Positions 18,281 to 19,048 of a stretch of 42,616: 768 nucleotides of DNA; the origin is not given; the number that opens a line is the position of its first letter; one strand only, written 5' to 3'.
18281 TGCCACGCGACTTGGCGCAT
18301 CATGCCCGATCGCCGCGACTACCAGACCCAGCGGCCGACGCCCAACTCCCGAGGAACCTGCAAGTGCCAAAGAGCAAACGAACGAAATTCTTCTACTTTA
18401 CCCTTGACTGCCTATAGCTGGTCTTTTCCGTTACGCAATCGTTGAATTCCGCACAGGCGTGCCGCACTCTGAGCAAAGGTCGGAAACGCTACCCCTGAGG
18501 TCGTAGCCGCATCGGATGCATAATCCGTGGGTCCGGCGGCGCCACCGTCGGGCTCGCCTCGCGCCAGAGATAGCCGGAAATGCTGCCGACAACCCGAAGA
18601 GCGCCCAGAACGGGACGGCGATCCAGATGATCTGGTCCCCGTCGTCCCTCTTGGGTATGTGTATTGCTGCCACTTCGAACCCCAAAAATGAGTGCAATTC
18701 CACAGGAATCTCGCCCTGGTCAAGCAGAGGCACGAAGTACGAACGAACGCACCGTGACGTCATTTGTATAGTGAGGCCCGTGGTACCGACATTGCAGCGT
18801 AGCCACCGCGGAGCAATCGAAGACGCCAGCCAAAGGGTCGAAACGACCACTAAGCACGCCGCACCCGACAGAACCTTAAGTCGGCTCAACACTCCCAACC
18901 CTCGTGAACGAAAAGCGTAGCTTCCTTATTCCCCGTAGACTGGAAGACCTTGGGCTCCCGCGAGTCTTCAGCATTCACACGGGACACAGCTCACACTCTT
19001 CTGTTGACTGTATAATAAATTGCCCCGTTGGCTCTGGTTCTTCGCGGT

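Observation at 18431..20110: An orphan Rhs C-terminal module with a downstream small membrane protein in the immunity position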

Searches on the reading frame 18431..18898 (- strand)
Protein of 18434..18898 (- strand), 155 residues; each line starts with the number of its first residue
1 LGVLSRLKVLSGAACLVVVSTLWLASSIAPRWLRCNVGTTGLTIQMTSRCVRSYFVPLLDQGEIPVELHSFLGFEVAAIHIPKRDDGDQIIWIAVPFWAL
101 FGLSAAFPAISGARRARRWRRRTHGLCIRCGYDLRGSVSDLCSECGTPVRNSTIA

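Call 6: search_protein_families(library=pfam, max_evalue=0.1, proteins=[window:18434-18898:-])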
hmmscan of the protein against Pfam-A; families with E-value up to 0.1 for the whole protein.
seq(155 aa): 6 families
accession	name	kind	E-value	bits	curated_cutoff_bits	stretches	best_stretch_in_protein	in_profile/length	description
PF18912.6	DZR_2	-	0.011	16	27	1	121-152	18-49/56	Double zinc ribbon domain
PF12773.13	DZR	-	0.014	16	27.3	1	126-151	14-36/45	Double zinc ribbon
PF01907.25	Ribosomal_L37e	-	0.025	15.1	27.6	1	118-148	10-39/53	Ribosomal protein L37e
PF23455.1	DUF7129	-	0.026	14.7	30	1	127-154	14-42/45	Domain of unknown function (DUF7129)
PF03854.20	zf-P11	-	0.053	13.6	25.6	0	123-149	20-45/50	P-11 zinc finger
PF13240.11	Zn_Ribbon_1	-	0.08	13.2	25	0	127-149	2-23/23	zinc-ribbon domain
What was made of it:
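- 18464..18520 (-): C-terminal zinc ribbon, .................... Call 6 (sub-threshold DZR hits).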

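Call 7: search_protein_families(library=ncbifam, max_evalue=0.1, proteins=[window:18434-18898:-])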
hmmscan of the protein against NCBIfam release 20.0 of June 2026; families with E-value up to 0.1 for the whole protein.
seq(155 aa): 1 family
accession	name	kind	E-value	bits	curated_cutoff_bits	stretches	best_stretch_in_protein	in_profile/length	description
NF033497.1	rubre_like_arch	subfamily_domain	0.0049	16.5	32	1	127-151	3-28/34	rubrerythrin-like domain-containing protein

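Call 9: find_homologous_proteins(query=window:18434-18898:-)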
Query seq(155 aa) (155 aa): 13 proteins with E <= 0.001 among 82 candidates.
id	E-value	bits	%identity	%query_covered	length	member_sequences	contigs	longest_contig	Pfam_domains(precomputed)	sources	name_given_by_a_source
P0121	4.9e-98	344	99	99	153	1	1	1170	-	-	-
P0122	7.3e-8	50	42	55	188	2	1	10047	-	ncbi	ncbi:MAG TPA: hypothetical protein VGI81_27570 [Tepidisphaeraceae bacterium]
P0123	1.3e-7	50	38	53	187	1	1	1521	-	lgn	-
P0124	1.6e-7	49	52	38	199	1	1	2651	-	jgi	jgi:hypothetical protein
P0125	9.0e-7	47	76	16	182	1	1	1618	-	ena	-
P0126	2.7e-6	45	41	48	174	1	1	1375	-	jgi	jgi:hypothetical protein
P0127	3.8e-6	45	41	60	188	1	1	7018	-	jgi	jgi:hypothetical protein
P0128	7.5e-6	44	35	53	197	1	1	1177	-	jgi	-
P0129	1.2e-5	43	80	19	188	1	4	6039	-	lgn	-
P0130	5.1e-5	41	44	39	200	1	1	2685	-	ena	-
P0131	6.9e-5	41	69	17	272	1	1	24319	-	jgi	jgi:hypothetical protein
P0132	9.9e-5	40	73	16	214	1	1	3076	-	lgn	-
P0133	8.0e-4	37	62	17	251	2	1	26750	-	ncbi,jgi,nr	ncbi:MAG TPA: hypothetical protein VH370_16620 [Humisphaera sp.]|jgi:hypothetical protein|nr:hypothe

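Call 28: find_encoding_contigs(protein=P0122, flank=4000, max_places=2)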
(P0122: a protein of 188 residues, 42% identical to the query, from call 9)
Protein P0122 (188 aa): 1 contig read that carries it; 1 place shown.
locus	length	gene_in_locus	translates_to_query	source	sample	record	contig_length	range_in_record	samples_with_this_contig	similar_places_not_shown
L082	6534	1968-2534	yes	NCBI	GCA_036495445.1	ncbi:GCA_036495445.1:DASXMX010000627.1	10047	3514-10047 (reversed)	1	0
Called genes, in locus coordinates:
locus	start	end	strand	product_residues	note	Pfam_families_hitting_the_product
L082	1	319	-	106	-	PF02518:HATPase_c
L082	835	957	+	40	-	-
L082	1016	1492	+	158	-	-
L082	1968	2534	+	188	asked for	-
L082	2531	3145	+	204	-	-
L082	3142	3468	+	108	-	-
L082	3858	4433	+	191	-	PF13240:Zn_Ribbon_1 (faint)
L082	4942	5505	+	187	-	-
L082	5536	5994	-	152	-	-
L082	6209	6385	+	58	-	-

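Call 29: find_encoding_contigs(protein=P0127, flank=4000, max_places=2)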
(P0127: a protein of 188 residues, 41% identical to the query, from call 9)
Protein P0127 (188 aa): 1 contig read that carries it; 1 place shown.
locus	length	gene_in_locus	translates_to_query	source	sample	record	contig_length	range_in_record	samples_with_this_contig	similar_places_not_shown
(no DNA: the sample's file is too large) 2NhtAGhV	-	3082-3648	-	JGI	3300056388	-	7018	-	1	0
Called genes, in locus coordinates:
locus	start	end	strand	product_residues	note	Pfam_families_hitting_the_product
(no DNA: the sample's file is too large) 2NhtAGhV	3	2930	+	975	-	?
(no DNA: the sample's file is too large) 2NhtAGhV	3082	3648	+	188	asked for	-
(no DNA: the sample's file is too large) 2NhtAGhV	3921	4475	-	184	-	-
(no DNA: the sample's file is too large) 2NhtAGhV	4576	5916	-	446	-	-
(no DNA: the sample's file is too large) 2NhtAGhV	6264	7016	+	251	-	?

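Call 30: find_encoding_contigs(protein=P0133, flank=4000, max_places=2)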
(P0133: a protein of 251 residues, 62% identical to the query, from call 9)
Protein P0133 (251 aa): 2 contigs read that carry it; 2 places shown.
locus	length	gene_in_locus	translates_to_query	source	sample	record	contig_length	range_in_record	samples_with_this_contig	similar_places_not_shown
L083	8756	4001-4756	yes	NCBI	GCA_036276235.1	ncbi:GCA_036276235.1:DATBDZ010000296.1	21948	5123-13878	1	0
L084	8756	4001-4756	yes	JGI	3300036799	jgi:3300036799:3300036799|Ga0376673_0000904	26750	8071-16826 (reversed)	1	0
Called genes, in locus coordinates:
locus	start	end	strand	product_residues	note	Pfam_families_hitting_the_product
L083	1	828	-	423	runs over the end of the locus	PF01590:GAF, PF13185:GAF_2, PF13492:GAF_3, PF07228:SpoIIE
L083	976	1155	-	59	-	-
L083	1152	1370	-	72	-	-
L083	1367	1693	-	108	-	-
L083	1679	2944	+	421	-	PF13439:Glyco_transf_4, PF13579:Glyco_trans_4_4, PF20706:GT4-conflict (weak), PF00534:Glycos_transf_1, PF13692:Glyco_trans_1_4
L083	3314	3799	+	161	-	-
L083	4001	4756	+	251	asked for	-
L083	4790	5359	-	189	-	PF13489:Methyltransf_23 (weak), PF13649:Methyltransf_25 (weak)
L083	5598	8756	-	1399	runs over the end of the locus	PF07719:TPR_2 (faint), PF13181:TPR_8 (faint), PF13428:TPR_14 (faint), PF13429:TPR_15 (faint), PF14559:TPR_19 (faint), PF09295:ChAPs (faint), PF12895:ANAPC3 (faint), PF23914:TPR_CcmH_CycH (weak), +3 more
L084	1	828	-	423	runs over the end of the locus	PF01590:GAF, PF13185:GAF_2, PF13492:GAF_3, PF07228:SpoIIE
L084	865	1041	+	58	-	-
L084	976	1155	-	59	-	-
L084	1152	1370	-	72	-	-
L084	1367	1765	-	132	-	-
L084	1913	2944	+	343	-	PF20706:GT4-conflict (weak), PF00534:Glycos_transf_1, PF13692:Glyco_trans_1_4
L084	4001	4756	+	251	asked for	-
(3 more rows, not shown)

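Call 33: search_protein_families(library=pfam, max_evalue=0.01, proteins=[P0122, P0124, P0127, P0130, P0132])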
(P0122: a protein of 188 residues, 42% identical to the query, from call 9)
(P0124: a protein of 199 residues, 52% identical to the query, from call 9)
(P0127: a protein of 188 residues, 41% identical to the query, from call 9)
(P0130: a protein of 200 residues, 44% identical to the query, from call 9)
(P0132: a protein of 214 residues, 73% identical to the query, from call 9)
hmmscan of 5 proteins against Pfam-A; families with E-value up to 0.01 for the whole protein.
P0122 (188 aa): 3 families
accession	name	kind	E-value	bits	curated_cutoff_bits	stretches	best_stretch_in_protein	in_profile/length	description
PF12773.13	DZR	-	3.7e-05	24.3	27.3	1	153-184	9-38/45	Double zinc ribbon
PF18912.6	DZR_2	-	0.0062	16.8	27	1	154-181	19-47/56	Double zinc ribbon domain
PF13240.11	Zn_Ribbon_1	-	0.0083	16.3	25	0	159-180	2-23/23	zinc-ribbon domain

P0124 (199 aa): 4 families
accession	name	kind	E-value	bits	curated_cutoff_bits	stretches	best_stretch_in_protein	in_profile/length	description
PF18912.6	DZR_2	-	0.0011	19.1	27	1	141-170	15-47/56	Double zinc ribbon domain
PF12773.13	DZR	-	0.0012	19.5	27.3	1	145-170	12-35/45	Double zinc ribbon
PF03119.21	DNA_ligase_ZBD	-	0.0059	16.9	25.8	0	161-173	1-13/27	NAD-dependent DNA ligase C4 zinc finger domain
PF09538.15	FYDLN_acid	-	0.0096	17.1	23.9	0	148-180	12-47/105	Protein of unknown function (FYDLN_acid)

P0127 (188 aa): 4 families
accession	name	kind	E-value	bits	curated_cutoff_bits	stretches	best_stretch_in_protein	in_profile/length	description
PF12773.13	DZR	-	0.0004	20.9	27.3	1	157-180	14-35/45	Double zinc ribbon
PF18912.6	DZR_2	-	0.0013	18.9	27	1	155-181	21-48/56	Double zinc ribbon domain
PF13240.11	Zn_Ribbon_1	-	0.0022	18.2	25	1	158-179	2-23/23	zinc-ribbon domain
PF14981.11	FAM165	-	0.0045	17.3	25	1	8-26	9-27/50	FAM165 family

P0130 (200 aa): 1 family
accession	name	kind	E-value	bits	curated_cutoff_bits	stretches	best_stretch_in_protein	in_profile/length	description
PF12773.13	DZR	-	0.0052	17.4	27.3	1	168-195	11-36/45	Double zinc ribbon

P0132 (214 aa): 1 family
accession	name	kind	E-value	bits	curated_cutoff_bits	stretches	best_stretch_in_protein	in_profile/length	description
PF12773.13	DZR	-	0.0046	17.5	27.3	1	167-197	9-35/45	Double zinc ribbon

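Call 34: search_protein_families(library=padloc, max_evalue=0.01, proteins=[P0122, P0124, window:18431-18898:-])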
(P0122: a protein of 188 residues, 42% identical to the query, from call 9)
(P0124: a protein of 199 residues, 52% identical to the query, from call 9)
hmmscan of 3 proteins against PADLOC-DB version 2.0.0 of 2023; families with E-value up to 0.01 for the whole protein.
P0122 (188 aa): 0 families

P0124 (199 aa): 0 families

window:18431-18898:- (155 aa): 0 families

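Call 63: predict_structure(alignment_id=A3)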
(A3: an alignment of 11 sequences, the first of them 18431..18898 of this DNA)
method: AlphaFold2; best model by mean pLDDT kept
length: 155 residues; sequences in the alignment: 11
mean_pLDDT: 68.6   pTM: 0.41
mean pLDDT of the five models: 68.6, 66.6, 66.3, 66.1, 63.4
residues with pLDDT >= 90: 33; 70-90: 46; 50-70: 32; < 50: 44
segments of 3 or more residues with pLDDT < 50: 31-72
pLDDT, mean of each block of 10 residues (from residue 1): 85 87 71 44 42 40 41 54 59 69 84 92 91 90 90 50
secondary structure, 60 per line:
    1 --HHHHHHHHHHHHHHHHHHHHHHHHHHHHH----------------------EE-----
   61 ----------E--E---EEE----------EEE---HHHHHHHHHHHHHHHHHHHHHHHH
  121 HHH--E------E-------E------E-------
elements in order: H3-31 E78-80 E91-93 H97-123
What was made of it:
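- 18806..18892 (-): TM1 helix of the partner protein (aa 3-31). Call 63 (AF2 helix 3-31, pLDDT about 85).
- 18632..18805 (-): Variable loop of the partner protein, predicted periplasmic (aa 32-89). Call 63 (pLDDT below 50).
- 18464..18520 (-): Call 63 (pLDDT about 90).
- AF2 gives two long helices and a confident zinc ribbon: call 63.
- Tried and rejected: The loop has pLDDT below 50 (call 63).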

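Call 67: search_protein_representatives(alignment_id=A3)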
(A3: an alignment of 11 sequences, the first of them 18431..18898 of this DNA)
Query: 11 sequences, 180 profile positions. Proteins with E-value up to 0.001 (for the whole library): 70332; up to 1e-10: 31966; up to 1e-30: 917. The best 150 are listed.
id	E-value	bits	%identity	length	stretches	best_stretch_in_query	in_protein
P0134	2.8e-57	210.5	-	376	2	3-175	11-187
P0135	1.6e-54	201.5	-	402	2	4-173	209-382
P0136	3.7e-54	200.3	-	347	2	9-171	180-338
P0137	9.6e-53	195.7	-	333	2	2-171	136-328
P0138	1.1e-52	195.6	-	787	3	12-174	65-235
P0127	1.2e-52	195.4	-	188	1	1-177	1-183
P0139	1.0e-51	192.4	-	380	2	8-175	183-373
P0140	1.4e-51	191.9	-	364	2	3-174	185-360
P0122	2.6e-50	187.8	-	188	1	4-176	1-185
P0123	1.3e-48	182.3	-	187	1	2-174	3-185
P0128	1.5e-48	182.1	-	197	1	5-173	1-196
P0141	1.6e-48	181.9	-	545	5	90-176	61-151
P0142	3.4e-47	177.6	-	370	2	5-170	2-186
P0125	4.0e-46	174.2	-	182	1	2-178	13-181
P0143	4.5e-44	167.5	-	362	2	3-171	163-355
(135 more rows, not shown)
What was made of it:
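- The family has about 32,000 clusters at E<=1e-10 (call 67).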

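Call 70: search_solved_structures(query=A3, max_evalue=1)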
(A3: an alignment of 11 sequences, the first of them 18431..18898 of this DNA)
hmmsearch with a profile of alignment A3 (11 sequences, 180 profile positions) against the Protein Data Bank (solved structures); distinct sequences matched with E-value up to 1: 7.
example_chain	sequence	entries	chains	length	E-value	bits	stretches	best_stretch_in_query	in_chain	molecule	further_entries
1mey_C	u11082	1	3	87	0.0012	22.7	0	162-174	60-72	CONSENSUS ZINC FINGER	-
2i13_A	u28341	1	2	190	0.0026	21.6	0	162-174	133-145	Aart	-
7nhn_5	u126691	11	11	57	0.083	16.7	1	144-175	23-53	50S ribosomal protein L32-2 | Large ribosomal subunit protein bL32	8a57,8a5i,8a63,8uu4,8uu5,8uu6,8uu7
1ryt_A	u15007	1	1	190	0.49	14.2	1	143-172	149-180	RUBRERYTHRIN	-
1b71_A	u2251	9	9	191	0.49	14.2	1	143-172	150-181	PROTEIN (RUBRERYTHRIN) | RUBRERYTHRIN | Rubrerythrin all-iron(III) form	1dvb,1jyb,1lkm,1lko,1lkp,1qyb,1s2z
7fhr_A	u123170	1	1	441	0.52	14.1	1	55-140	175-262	Putative Phthalate 4,5-dioxygenase, subunit alpha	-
8p23_A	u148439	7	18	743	0.75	13.6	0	146-170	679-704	Anaerobic ribonucleoside-triphosphate reductase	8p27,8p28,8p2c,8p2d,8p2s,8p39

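Call 76: find_encoding_contigs(protein=P0129, flank=5000, max_places=3)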
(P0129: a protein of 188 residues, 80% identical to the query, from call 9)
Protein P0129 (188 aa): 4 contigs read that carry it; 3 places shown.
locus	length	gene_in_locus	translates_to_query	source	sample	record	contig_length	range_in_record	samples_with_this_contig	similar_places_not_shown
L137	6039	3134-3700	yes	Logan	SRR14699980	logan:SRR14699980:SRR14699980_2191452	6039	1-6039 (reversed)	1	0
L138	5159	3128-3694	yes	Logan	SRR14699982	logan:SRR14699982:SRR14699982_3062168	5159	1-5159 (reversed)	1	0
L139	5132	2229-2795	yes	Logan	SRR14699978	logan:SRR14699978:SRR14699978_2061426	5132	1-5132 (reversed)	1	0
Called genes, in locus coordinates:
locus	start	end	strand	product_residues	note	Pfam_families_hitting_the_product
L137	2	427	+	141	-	?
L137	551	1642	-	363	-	PF13439:Glyco_transf_4, PF13579:Glyco_trans_4_4, PF20706:GT4-conflict, PF00534:Glycos_transf_1, PF13692:Glyco_trans_1_4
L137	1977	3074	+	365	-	-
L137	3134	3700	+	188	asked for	-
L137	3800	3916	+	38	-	-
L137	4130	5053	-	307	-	PF01256:Carb_kinase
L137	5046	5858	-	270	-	PF00731:AIRC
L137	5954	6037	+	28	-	?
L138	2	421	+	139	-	?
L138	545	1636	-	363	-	PF13439:Glyco_transf_4, PF13579:Glyco_trans_4_4, PF20706:GT4-conflict, PF00534:Glycos_transf_1, PF13692:Glyco_trans_1_4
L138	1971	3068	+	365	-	-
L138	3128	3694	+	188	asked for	-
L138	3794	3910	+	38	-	-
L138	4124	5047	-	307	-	PF01256:Carb_kinase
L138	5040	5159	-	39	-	?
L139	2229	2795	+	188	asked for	-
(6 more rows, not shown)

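Call 77: find_encoding_contigs(protein=P0131, flank=5000, max_places=2)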
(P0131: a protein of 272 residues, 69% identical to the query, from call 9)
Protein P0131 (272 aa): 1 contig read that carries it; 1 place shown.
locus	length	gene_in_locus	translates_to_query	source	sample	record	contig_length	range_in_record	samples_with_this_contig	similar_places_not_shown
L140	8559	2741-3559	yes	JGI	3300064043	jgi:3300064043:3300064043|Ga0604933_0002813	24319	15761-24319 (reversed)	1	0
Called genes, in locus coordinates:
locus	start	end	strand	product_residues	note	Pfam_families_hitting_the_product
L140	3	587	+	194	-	?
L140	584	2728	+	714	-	PF20256:MoCoBD_2, PF02738:MoCoBD_1, PF20256:MoCoBD_2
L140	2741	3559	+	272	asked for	-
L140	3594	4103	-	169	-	-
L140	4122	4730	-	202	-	-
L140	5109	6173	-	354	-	-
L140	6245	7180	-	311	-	-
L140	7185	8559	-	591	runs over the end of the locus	PF13428:TPR_14 (faint), PF07719:TPR_2 (weak)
